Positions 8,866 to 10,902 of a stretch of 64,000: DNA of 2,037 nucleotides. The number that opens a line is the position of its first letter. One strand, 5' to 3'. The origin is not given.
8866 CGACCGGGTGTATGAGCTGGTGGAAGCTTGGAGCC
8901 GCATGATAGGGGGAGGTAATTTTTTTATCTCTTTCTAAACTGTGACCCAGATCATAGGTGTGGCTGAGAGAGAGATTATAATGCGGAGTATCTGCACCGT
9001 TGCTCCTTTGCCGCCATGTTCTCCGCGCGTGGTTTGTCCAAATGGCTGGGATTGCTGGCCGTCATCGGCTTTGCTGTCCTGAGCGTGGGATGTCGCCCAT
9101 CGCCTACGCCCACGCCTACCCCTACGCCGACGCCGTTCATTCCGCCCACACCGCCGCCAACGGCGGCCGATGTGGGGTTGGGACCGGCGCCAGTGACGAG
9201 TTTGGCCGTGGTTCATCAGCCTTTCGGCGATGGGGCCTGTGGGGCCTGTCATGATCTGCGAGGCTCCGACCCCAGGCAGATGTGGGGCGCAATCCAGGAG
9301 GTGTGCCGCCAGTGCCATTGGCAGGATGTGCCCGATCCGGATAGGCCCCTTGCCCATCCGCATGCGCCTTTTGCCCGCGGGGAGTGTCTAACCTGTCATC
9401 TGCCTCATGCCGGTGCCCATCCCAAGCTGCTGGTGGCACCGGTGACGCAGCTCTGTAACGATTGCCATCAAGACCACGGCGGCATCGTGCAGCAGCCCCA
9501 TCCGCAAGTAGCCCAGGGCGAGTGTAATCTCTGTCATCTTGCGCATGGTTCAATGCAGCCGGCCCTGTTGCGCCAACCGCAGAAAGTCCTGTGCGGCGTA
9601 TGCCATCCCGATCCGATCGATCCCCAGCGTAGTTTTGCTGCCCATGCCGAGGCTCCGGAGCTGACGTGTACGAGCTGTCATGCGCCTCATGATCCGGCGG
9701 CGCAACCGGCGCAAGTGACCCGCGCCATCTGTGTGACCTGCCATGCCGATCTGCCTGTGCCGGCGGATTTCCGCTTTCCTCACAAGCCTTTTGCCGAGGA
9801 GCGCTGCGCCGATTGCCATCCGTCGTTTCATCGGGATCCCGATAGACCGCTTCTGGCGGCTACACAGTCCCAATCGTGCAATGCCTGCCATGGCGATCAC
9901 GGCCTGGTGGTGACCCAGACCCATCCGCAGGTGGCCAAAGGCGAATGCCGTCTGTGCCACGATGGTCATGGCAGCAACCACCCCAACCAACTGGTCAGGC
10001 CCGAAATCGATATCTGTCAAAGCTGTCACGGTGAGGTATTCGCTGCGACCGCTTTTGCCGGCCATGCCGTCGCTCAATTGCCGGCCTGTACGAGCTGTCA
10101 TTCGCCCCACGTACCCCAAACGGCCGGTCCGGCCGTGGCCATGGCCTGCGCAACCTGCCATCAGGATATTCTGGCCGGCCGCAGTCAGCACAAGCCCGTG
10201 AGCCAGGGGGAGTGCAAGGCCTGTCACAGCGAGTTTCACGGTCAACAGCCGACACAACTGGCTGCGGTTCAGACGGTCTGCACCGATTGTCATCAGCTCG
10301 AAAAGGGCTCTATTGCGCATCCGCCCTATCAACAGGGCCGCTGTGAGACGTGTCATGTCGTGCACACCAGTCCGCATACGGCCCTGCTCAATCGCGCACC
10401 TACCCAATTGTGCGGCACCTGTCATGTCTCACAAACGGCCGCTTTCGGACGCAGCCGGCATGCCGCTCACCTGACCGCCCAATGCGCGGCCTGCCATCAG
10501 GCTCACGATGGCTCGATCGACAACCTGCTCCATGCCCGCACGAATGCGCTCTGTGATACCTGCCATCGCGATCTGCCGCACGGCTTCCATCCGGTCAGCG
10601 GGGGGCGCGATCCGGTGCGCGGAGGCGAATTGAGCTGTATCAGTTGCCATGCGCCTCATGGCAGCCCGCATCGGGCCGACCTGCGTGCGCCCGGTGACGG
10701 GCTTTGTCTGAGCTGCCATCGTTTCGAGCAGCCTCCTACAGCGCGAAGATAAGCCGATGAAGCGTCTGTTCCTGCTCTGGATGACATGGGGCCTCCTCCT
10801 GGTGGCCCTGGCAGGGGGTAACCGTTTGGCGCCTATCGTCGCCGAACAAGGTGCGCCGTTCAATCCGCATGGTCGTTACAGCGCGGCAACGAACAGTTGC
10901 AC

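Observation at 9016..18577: Porin-less extracellular electron-transfer conduit: 78 heme motifs in one five-gene operon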

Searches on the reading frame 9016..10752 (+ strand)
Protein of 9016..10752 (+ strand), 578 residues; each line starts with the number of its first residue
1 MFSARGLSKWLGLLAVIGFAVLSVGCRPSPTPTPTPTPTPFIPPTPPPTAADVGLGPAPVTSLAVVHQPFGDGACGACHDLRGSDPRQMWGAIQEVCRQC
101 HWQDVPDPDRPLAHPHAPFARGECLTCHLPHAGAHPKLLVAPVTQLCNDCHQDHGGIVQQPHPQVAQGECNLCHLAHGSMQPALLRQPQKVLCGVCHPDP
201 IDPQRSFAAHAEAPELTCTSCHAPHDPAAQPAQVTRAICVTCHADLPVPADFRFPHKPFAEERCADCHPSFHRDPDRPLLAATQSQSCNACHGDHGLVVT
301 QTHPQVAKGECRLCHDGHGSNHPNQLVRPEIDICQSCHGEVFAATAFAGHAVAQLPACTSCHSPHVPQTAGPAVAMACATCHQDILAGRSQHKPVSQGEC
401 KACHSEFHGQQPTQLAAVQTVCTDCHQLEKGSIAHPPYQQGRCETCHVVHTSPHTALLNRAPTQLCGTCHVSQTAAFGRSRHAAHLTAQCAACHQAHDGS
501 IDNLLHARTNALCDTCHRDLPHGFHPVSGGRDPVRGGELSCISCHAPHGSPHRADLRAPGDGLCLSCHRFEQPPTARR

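Call 4: search_protein_families(library=pfam, proteins=[window:9016-10752:+], max_evalue=0.01)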
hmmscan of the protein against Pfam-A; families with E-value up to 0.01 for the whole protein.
window:9016-10752:+ (578 aa): 5 families
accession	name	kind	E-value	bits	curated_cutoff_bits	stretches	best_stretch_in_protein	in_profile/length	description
PF09699.15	Paired_CXXCH_1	-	7.3e-82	269.3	20.6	10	116-154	1-39/41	Doubled CXXCH motif (Paired_CXXCH_1)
PF14522.11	Cytochrome_C7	-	1.6e-22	79.6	24.8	3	256-316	5-67/67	Cytochrome c7 and related cytochrome c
PF14537.11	Cytochrom_c3_2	-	1.8e-19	70.4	25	3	214-292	5-78/79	Cytochrome c3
PF22113.1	Mtrc-MtrF_II-IV_dom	-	2e-06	27.9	30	0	332-368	7-41/176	Outer membrane cytochrome MtrC/MtrF-like, domains II/IV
PF02085.21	Cytochrom_CIII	-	2.6e-06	28.2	22.9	0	209-292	27-101/101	Class III cytochrome C family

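Call 5: search_protein_families(library=ncbifam, proteins=[window:9016-10752:+], max_evalue=0.01)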
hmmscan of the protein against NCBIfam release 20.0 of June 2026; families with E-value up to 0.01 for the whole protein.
window:9016-10752:+ (578 aa): 7 families
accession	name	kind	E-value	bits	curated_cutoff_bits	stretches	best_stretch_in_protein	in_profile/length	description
TIGR01905.1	paired_CXXCH_1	subfamily_domain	1.6e-70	232.7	25.2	9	116-154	1-39/41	doubled CXXCH domain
TIGR03508.1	decahem_SO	subfamily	5e-55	186.7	192.2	4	72-200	94-222/258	DmsE family decaheme c-type cytochrome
NF041028.1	decahem_GSU2203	exception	8.1e-41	140.3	325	4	464-574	102-213/317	GSU2203 family decaheme c-type cytochrome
NF045713.1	CxxCH_16_HmcA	equivalog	4.2e-09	35.6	400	1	123-245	113-235/541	sulfate respiration complex hexadecaheme cytochrome HmcA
NF047727.1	4hemeCytCCctA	equivalog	2.4e-07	30.9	180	2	210-294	34-106/109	tetraheme c-type cytochrome CctA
NF045722.1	c3_cytochr_TmcA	equivalog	3.2e-07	30.3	114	0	376-429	58-113/125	acidic tetraheme cytochrome c3 TmcA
TIGR03153.1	cytochr_NrfH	equivalog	0.0016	18.5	134.2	0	191-294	29-135/138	cytochrome c nitrite reductase small subunit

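Call 23: search_solved_structures(query=window:9016-10752:+, max_evalue=0.01)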
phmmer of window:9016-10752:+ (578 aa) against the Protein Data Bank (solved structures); distinct sequences matched with E-value up to 0.01: 4.
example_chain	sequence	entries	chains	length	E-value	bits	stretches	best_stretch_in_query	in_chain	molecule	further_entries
6r2q_A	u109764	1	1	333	1.2e-10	43.8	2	461-574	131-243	Cystathionine beta-synthase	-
28pb_A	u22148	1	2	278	0.0014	20.4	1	310-385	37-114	Cytochrome c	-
2j7a_C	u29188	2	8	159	0.002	19.9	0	333-427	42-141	CYTOCHROME C QUINOL DEHYDROGENASE NRFH | NAPC/NIRT CYTOCHROME C FAMILY PROTEIN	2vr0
2k3v_A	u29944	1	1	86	0.0021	19.8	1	306-384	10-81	Tetraheme cytochrome c-type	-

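Call 31: find_homologous_proteins(query=window:9016-10752:+, max_evalue=1e-10)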
Query window:9016-10752:+ (578 aa): 272 proteins with E <= 1e-10 among 8000 candidates; the best 120 are listed.
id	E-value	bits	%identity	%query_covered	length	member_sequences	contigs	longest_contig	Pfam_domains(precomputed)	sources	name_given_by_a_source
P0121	1.0e-266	905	68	92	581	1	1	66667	PF09699.16,PF14537.12,PF02085.22,PF14522.12,PF22113.2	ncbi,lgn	-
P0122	1.9e-260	884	86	76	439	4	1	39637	PF09699.16,PF14537.12,PF14522.12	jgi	jgi:predicted CXXCH cytochrome family protein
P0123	5.1e-236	803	63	93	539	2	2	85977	PF09699.16,PF14537.12,PF02085.22,PF14522.12,PF22113.2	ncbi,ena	-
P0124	1.8e-217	742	57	97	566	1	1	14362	PF09699.16,PF14537.12,PF02085.22,PF14522.12,PF22113.2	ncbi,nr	ncbi:MAG: hypothetical protein GXP37_00830 [Chloroflexi bacterium]|nr:hypothetical protein [Chlorofl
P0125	1.2e-138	482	52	78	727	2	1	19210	PF09699.16,PF14537.12,PF02085.22,PF14522.12,PF22113.2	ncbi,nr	ncbi:MAG: hypothetical protein GY759_24595 [Chloroflexi bacterium]|nr:hypothetical protein [Chlorofl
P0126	1.9e-94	336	40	77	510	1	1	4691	PF09699.16,PF14537.12,PF14522.12,PF22113.2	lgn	-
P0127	7.1e-94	334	40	72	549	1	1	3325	PF09699.16,PF14537.12,PF14522.12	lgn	-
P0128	2.7e-90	322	41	75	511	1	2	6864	PF09699.16,PF14537.12,PF14522.12,PF22113.2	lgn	-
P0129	6.6e-89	317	38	75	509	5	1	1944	PF09699.16,PF14537.12,PF14522.12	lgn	-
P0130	3.5e-88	315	40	76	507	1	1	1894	PF09699.16,PF14537.12,PF14522.12,PF22113.2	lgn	-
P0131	1.3e-86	310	41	77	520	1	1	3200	PF09699.16,PF14537.12,PF14522.12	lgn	-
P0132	1.3e-80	290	38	81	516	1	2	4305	PF09699.16,PF14537.12,PF14522.12,PF22113.2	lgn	-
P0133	3.6e-74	269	31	84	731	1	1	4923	PF09699.16,PF14537.12,PF02085.22,PF14522.12,PF22113.2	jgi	jgi:predicted CXXCH cytochrome family protein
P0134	1.9e-66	243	38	66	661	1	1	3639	PF09699.16,PF14537.12,PF09698.16,PF14522.12,PF22113.2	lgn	-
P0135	1.0e-63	234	41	56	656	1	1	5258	PF09699.16,PF14537.12,PF09698.16,PF14522.12,PF22113.2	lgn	-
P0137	8.6e-62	228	30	89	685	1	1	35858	PF09699.16,PF14537.12,PF22678.2,PF02085.22,PF14522.12,PF22113.2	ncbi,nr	ncbi:MAG: hypothetical protein HY049_15500 [Acidobacteria bacterium]|nr:hypothetical protein [Acidob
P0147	1.1e-57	214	29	98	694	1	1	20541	PF09699.16,PF14537.12,PF02085.22,PF14522.12,PF22113.2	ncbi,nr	ncbi:MAG: hypothetical protein C0618_00410 [Desulfuromonas sp.]|nr:MAG: hypothetical protein C0618_0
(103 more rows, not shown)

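Call 32: find_encoding_contigs(protein=P0147, flank=8000, max_places=2)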
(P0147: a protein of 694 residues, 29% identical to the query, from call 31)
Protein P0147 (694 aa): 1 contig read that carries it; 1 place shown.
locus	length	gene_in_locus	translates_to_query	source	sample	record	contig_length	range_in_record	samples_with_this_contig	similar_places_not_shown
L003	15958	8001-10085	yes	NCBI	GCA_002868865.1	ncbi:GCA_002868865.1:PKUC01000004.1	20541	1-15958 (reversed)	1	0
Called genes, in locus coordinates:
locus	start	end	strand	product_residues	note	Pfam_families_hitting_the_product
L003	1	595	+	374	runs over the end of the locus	PF17170:DUF5128 (faint), PF01436:NHL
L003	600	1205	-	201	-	-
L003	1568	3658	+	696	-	-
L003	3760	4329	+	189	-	PF13036:LpoB (weak), PF03783:CsgG (faint)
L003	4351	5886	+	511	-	PF13860:FlgD_ig (faint)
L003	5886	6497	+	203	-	-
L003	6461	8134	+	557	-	PF13145:Rotamase_2 (weak), PF00639:Rotamase (faint), PF13145:Rotamase_2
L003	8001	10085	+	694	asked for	PF22113:Mtrc-MtrF_II-IV_dom (faint), PF02085:Cytochrom_CIII (faint), PF14522:Cytochrome_C7 (faint), PF09699:Paired_CXXCH_1, PF14537:Cytochrom_c3_2 (weak), PF09699:Paired_CXXCH_1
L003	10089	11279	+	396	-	PF02085:Cytochrom_CIII (faint), PF14522:Cytochrome_C7 (faint), PF14537:Cytochrom_c3_2 (faint), PF22113:Mtrc-MtrF_II-IV_dom (faint), PF22678:Cytochrom_c_NrfB-like (faint), PF09699:Paired_CXXCH_1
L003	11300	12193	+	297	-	-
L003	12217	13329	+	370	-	PF09699:Paired_CXXCH_1 (faint)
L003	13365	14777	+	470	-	-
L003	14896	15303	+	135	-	PF00072:Response_reg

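Call 33: find_encoding_contigs(protein=P0137, flank=8000, max_places=2)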
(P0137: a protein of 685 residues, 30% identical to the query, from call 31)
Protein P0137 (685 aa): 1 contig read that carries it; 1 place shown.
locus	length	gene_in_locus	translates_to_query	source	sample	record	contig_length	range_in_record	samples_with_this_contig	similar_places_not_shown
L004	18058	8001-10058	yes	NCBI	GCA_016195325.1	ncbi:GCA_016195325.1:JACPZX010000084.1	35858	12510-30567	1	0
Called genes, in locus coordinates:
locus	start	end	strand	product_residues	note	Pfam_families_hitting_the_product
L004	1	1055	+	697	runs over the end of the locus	-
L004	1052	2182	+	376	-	-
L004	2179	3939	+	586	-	PF13616:Rotamase_3, PF00639:Rotamase, PF13145:Rotamase_2, PF13616:Rotamase_3, PF00639:Rotamase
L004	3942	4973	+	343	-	PF08450:SGL (faint), PF17170:DUF5128 (faint), PF01436:NHL (faint)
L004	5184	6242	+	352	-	PF09699:Paired_CXXCH_1 (faint), PF14522:Cytochrome_C7 (faint)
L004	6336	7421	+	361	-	PF10282:Lactonase (faint), PF21783:YNCE (faint), PF02239:Cytochrom_D1 (weak)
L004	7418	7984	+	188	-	-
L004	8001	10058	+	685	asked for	PF22113:Mtrc-MtrF_II-IV_dom (faint), PF02085:Cytochrom_CIII (faint), PF14522:Cytochrome_C7 (faint), PF14537:Cytochrom_c3_2 (faint), PF22678:Cytochrom_c_NrfB-like (faint), PF09699:Paired_CXXCH_1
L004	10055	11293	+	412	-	PF02085:Cytochrom_CIII (faint), PF14522:Cytochrome_C7 (faint), PF22678:Cytochrom_c_NrfB-like (faint), PF14537:Cytochrom_c3_2 (faint), PF09699:Paired_CXXCH_1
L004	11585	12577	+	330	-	PF00034:Cytochrom_C, PF13442:Cytochrome_CBB3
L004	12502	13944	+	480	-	PF00115:COX1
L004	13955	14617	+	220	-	PF02433:FixO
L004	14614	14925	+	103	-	-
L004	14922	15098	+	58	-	-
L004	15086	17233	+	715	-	PF00122:E1-E2_ATPase, PF00702:Hydrolase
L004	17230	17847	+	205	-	-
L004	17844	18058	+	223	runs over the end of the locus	PF13386:DsbD_2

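Call 34: find_encoding_contigs(protein=P0121, flank=10000, max_places=2)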
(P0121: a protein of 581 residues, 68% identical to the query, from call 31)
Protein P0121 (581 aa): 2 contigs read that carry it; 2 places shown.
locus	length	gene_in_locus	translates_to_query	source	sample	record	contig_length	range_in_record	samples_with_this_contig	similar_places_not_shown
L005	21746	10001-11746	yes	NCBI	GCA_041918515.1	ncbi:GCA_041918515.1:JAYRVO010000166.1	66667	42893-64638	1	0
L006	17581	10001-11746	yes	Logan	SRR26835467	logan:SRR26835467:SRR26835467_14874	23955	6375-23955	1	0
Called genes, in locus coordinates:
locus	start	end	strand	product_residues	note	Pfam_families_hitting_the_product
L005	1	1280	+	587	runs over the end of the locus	PF09913:DUF2142 (faint)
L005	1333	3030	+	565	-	PF01663:Phosphodiest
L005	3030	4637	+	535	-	PF01663:Phosphodiest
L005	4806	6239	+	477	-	PF02310:B12-binding (faint), PF04055:Radical_SAM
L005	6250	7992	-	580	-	PF02085:Cytochrom_CIII (faint), PF09699:Paired_CXXCH_1 (faint), PF14522:Cytochrome_C7 (faint), PF14537:Cytochrom_c3_2 (weak)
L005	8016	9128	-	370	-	PF00033:Cytochrome_B, PF14358:DUF4405 (weak), PF13631:Cytochrom_B_N_2, PF00032:Cytochrom_B_C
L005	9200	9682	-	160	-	PF25471:TM_PetC (weak), PF00355:Rieske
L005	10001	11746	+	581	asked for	PF02085:Cytochrom_CIII (faint), PF09699:Paired_CXXCH_1 (weak), PF14522:Cytochrome_C7 (faint), PF22113:Mtrc-MtrF_II-IV_dom (faint), PF09699:Paired_CXXCH_1, PF14537:Cytochrom_c3_2 (weak), PF09699:Paired_CXXCH_1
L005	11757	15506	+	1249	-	PF14522:Cytochrome_C7 (faint), PF14537:Cytochrom_c3_2 (faint), PF09699:Paired_CXXCH_1 (faint), PF09698:GSu_C4xC__C2xCH (weak), PF22113:Mtrc-MtrF_II-IV_dom (weak), PF09698:GSu_C4xC__C2xCH (weak)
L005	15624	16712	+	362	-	PF14522:Cytochrome_C7 (faint), PF09699:Paired_CXXCH_1 (faint), PF14537:Cytochrom_c3_2 (weak)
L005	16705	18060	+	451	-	PF01292:Ni_hydr_CYTB (weak), PF13442:Cytochrome_CBB3 (faint)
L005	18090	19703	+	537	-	PF03264:Cytochrom_NNT, PF14522:Cytochrome_C7 (faint), PF14537:Cytochrom_c3_2 (faint), PF22113:Mtrc-MtrF_II-IV_dom (faint)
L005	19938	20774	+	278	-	PF00355:Rieske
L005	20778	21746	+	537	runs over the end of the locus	PF00033:Cytochrome_B, PF13631:Cytochrom_B_N_2, PF00032:Cytochrom_B_C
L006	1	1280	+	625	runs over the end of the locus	PF09913:DUF2142 (faint)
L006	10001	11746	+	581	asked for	PF02085:Cytochrom_CIII (faint), PF09699:Paired_CXXCH_1 (weak), PF14522:Cytochrome_C7 (faint), PF22113:Mtrc-MtrF_II-IV_dom (faint), PF09699:Paired_CXXCH_1, PF14537:Cytochrom_c3_2 (weak), PF09699:Paired_CXXCH_1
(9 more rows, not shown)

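Call 49: search_protein_families(library=ncbifam, proteins=[L003:1568-3658:+, L003:4351-5886:+, L003:10089-11279:+, L003:11300-12193:+, L003:12217-13329:+, L003:13365-14777:+, L004:1052-2182:+, L004:10055-11293:+], max_evalue=1)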
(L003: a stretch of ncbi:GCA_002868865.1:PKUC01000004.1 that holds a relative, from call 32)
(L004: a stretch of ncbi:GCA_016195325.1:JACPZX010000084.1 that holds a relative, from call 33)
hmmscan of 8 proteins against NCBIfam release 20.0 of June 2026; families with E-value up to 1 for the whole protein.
L003:1568-3658:+ (696 aa): 2 families
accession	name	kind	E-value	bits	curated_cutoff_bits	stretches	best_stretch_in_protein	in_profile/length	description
TIGR04565.1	OMP_myx_plus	subfamily_domain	0.024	14.6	60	1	414-449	16-51/161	outer membrane beta-barrel domain-containing protein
NF038000.1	mutacin_prime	exception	0.12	12.6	110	0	86-115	12-40/64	mutacin-like lanthipeptide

L003:4351-5886:+ (511 aa): 4 families
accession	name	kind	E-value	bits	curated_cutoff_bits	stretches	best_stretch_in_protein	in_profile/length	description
NF053608.1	Lsa66_OmpA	equivalog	2.8e-05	22.7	700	1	350-398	200-249/581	fibronectin-binding adhesin Lsa66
NF009453.0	PRK12813.1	equivalog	0.0082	15.7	264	1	327-393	123-186/223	flagellar basal body rod modification protein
NF005176.1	PRK06655.1-1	equivalog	0.0089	16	230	1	326-380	95-151/197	flagellar hook assembly protein FlgD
NF033707.1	T9SS_sortase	equivalog_domain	0.069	10.7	420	1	365-393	959-987/1095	type IX secretion system sortase PorU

L003:10089-11279:+ (396 aa): 14 families
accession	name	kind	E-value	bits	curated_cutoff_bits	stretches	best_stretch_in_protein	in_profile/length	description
TIGR01905.1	paired_CXXCH_1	subfamily_domain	4e-66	218.7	25.2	8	48-86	1-39/41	doubled CXXCH domain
TIGR03508.1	decahem_SO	subfamily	4.3e-46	157.5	192.2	3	25-181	65-224/258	DmsE family decaheme c-type cytochrome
NF041028.1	decahem_GSU2203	exception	2.7e-32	112.3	325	3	27-179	98-254/317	GSU2203 family decaheme c-type cytochrome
NF045713.1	CxxCH_16_HmcA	equivalog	2.8e-13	49.3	400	3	263-394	112-234/541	sulfate respiration complex hexadecaheme cytochrome HmcA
TIGR03146.1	cyt_nit_nrfB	equivalog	3.7e-09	37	166.6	5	327-373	6-51/145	cytochrome c nitrite reductase pentaheme subunit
NF008659.0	PRK11659.1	equivalog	1.3e-08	34.7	184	5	329-370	43-84/188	cytochrome c nitrite reductase pentaheme subunit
TIGR03153.1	cytochr_NrfH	equivalog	4.2e-06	26.9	134.2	1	126-231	29-135/138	cytochrome c nitrite reductase small subunit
NF045722.1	c3_cytochr_TmcA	equivalog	4.6e-05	23.3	114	3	27-85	54-112/125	acidic tetraheme cytochrome c3 TmcA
TIGR04257.1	nanowire_3heme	domain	6.1e-05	23.1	40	3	192-242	21-74/75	c(7)-type cytochrome triheme domain-containing protein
NF040967.1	cytc_ExtN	equivalog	0.0089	14.9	200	1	149-205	183-235/415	selenite/tellurite reduction operon c-type cytochrome ExtN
NF040968.1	FeS_ExtO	equivalog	0.0094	14.8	200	2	149-205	183-235/416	selenite/tellurite reduction operon b-type cytochrome iron-sulfur cluster-binding subunit ExtO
TIGR04315.1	octaheme_Shew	subfamily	0.031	13.3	375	1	149-317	74-251/440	tetrathionate reductase family octaheme c-type cytochrome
NF047727.1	4hemeCytCCctA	equivalog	0.15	12.2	180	2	263-342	38-107/109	tetraheme c-type cytochrome CctA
NF043011.1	CytC7_Geobact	equivalog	0.23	12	120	2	253-295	35-77/89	cytochrome c7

L003:11300-12193:+ (297 aa): 5 families
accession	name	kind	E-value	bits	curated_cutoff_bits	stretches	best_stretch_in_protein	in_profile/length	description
NF035926.1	scyF_NHL_VPEP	equivalog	1.1e-11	44.6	350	2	190-296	164-275/376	scytonemin biosynthesis PEP-CTERM protein ScyF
NF047780.1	LIC12708_fam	subfamily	2.8e-06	26.5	150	1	55-247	64-208/391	LIC_12708 family protein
NF053768.1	CIS12_fam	equivalog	0.0001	21.2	860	1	120-252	72-199/715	CIS12 family contractile injection system protein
NF033206.1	ScyE_fam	subfamily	0.00068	19.3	80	1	56-240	148-321/333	ScyD/ScyE family protein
TIGR03118.1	PEPCTERM_chp_1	hypoth_equivalog_domain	0.011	14.8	79.95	1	59-100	213-254/336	TIGR03118 family protein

L003:12217-13329:+ (370 aa): 2 families
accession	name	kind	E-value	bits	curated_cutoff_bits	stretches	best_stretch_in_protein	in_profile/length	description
TIGR01905.1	paired_CXXCH_1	subfamily_domain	1.4e-05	24.9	25.2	2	328-339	9-20/41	doubled CXXCH domain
NF040971.1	cytc_ExtS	equivalog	0.034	13.4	100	1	16-51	6-41/262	selenite/tellurite reduction operon c-type cytochrome lipoprotein ExtS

L003:13365-14777:+ (470 aa): 12 families
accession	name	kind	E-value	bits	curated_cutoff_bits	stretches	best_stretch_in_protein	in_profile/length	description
TIGR02276.1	beta_rpt_yvtn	repeat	3.6e-20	71.7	27.85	3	433-468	6-41/42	beta-propeller repeat protein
TIGR03866.1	PQQ_ABC_repeats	subfamily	9.9e-19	67.5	287.3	1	172-469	5-309/310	PQQ-dependent catabolism-associated beta-propeller protein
NF052280.1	7_blade_YncE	equivalog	1e-18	67.3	400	4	347-419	227-299/338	7-bladed beta-propeller protein YncE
NF052340.1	hydrazine_beta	equivalog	3e-13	49.6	560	3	221-309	46-132/372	hydrazine synthase subunit beta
NF052342.1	hydrazine_BC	exception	1e-09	37.2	1250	2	308-383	51-128/690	hydrazine synthase subunit beta-gamma fusion subunit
NF052460.1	L-NosZ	equivalog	5.4e-09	35.1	700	1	222-385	57-223/480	clade III lactonase-type nitrous-oxide reductase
NF048007.1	MmpL3Stblzr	equivalog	8.4e-05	21.9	600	2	304-403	57-159/366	MmpL3/TtfA transport complex stabilizer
TIGR03907.1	QH_beta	equivalog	0.00011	21.5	223.2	1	226-282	7-63/338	quinohemoprotein amine dehydrogenase subunit beta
NF033206.1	ScyE_fam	subfamily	0.016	14.7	80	1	230-367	45-169/333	ScyD/ScyE family protein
NF038015.2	AztD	exception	0.028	13.2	400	0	231-296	8-76/356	zinc metallochaperone AztD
NF053768.1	CIS12_fam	equivalog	0.15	10.6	860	1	339-444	89-192/715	CIS12 family contractile injection system protein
TIGR04246.1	nitrous_NosZ_Gp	equivalog_domain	0.18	10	625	1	191-283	5-107/578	Sec-dependent nitrous-oxide reductase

L004:1052-2182:+ (376 aa): 1 family
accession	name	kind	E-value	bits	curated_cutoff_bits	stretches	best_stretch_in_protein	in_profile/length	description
NF009688.0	PRK13209.1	subfamily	0.071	12.1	317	1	56-105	31-76/286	L-ribulose-5-phosphate 3-epimerase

L004:10055-11293:+ (412 aa): 13 families
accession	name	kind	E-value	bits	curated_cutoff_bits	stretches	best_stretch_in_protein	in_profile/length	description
TIGR01905.1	paired_CXXCH_1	subfamily_domain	1.5e-68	226.4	25.2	8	101-139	1-38/41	doubled CXXCH domain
TIGR03508.1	decahem_SO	subfamily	6.4e-49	166.7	192.2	3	31-199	68-234/258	DmsE family decaheme c-type cytochrome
NF041028.1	decahem_GSU2203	exception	3.8e-37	128.2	325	4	33-186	101-253/317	GSU2203 family decaheme c-type cytochrome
TIGR03153.1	cytochr_NrfH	equivalog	3.5e-14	53.1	134.2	6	171-279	21-133/138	cytochrome c nitrite reductase small subunit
TIGR03507.1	decahem_SO1788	subfamily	5e-11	41.8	209.3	6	52-117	237-305/672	OmcA/MtrC family decaheme c-type cytochrome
TIGR03146.1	cyt_nit_nrfB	equivalog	2.7e-09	37.5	166.6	3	296-354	85-142/145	cytochrome c nitrite reductase pentaheme subunit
NF008659.0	PRK11659.1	equivalog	2.1e-08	34.1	184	3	82-144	111-174/188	cytochrome c nitrite reductase pentaheme subunit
NF045722.1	c3_cytochr_TmcA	equivalog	1.8e-07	31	114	3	32-90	56-112/125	acidic tetraheme cytochrome c3 TmcA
NF043011.1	CytC7_Geobact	equivalog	0.00075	19.9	120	2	322-357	44-78/89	cytochrome c7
NF047727.1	4hemeCytCCctA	equivalog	0.0012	19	180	1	33-119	13-92/109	tetraheme c-type cytochrome CctA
TIGR02161.1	napC_nirT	subfamily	0.062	13.2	310.6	1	340-388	39-87/185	periplasmic nitrate (or nitrite) reductase c-type cytochrome, NapC/NirT family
NF038038.1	cytoc_DsrJ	equivalog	0.12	12.6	100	0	156-189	91-112/121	sulfate reduction electron transfer complex DsrMKJOP subunit DsrJ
TIGR04257.1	nanowire_3heme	domain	0.42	10.8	40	1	202-261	22-75/75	c(7)-type cytochrome triheme domain-containing protein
